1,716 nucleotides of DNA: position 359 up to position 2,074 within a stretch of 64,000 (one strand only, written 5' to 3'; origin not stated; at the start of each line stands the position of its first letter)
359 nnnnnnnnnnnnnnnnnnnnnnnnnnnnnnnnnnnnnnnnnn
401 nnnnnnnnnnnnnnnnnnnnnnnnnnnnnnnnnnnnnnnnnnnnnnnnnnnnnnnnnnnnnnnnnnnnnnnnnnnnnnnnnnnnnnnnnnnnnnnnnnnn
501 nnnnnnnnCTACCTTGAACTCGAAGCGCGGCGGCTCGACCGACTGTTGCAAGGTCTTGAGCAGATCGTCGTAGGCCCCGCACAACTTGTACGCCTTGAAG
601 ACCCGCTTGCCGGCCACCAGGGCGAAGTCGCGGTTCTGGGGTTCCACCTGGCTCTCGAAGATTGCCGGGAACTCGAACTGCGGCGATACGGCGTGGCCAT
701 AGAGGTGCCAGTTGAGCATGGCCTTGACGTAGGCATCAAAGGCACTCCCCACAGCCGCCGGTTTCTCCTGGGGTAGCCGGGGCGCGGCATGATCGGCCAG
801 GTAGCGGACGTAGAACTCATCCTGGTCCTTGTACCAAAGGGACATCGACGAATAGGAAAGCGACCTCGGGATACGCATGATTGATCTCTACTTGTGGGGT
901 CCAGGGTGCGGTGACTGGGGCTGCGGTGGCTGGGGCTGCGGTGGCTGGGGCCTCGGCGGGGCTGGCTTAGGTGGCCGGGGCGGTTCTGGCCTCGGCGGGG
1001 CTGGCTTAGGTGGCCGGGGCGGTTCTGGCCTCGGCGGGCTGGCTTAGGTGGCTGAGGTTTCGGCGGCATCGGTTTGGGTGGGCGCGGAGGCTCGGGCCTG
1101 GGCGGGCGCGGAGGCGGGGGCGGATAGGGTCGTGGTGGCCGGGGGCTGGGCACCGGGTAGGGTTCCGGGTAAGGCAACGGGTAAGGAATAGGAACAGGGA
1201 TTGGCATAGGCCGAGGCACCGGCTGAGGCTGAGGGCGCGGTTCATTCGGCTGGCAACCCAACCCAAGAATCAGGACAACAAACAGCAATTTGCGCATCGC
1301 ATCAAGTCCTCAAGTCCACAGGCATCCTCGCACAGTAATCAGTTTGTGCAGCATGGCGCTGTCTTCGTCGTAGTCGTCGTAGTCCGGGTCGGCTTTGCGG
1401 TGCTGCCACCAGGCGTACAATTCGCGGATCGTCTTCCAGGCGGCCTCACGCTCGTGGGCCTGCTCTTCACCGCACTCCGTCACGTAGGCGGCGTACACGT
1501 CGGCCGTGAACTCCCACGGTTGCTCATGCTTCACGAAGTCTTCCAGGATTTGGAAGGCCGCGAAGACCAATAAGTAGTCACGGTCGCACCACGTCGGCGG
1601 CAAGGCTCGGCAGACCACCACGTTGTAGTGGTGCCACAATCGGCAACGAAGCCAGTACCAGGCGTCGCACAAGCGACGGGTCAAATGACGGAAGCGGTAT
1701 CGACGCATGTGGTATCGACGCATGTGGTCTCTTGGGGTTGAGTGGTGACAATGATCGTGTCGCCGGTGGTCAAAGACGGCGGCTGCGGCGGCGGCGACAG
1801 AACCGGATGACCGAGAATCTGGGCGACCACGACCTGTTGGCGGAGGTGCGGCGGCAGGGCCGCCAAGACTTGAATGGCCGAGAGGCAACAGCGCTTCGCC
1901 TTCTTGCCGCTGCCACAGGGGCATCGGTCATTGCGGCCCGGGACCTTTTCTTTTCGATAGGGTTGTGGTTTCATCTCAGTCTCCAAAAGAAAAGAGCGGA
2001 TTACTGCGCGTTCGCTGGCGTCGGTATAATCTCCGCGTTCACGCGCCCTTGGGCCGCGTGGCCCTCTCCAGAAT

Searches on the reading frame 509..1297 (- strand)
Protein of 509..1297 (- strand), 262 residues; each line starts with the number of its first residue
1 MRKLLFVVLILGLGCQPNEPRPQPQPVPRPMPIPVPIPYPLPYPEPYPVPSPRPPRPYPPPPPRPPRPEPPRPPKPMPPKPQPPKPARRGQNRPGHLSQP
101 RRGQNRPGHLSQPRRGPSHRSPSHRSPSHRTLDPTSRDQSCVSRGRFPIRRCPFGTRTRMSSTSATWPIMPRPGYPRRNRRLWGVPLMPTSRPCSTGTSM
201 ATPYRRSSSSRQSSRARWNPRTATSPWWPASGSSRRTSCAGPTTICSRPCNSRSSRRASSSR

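Call 34: find_encoding_contigs(protein=window:509-1297:-, flank=10000, max_places=2)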
Protein window:509-1297:- (262 aa): no gene with exactly this product is on record in the collection.

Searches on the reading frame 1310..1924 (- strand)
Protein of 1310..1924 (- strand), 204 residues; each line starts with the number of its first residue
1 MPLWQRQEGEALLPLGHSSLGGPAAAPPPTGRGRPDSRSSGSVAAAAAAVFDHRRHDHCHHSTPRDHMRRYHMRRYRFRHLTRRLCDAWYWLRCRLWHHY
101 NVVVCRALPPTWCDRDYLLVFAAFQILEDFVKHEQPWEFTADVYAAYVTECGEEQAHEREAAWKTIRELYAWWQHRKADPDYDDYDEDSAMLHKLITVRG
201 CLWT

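Call 32: find_encoding_contigs(protein=window:1310-1924:-, flank=10000, max_places=4)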
Protein window:1310-1924:- (204 aa): no gene with exactly this product is on record in the collection.
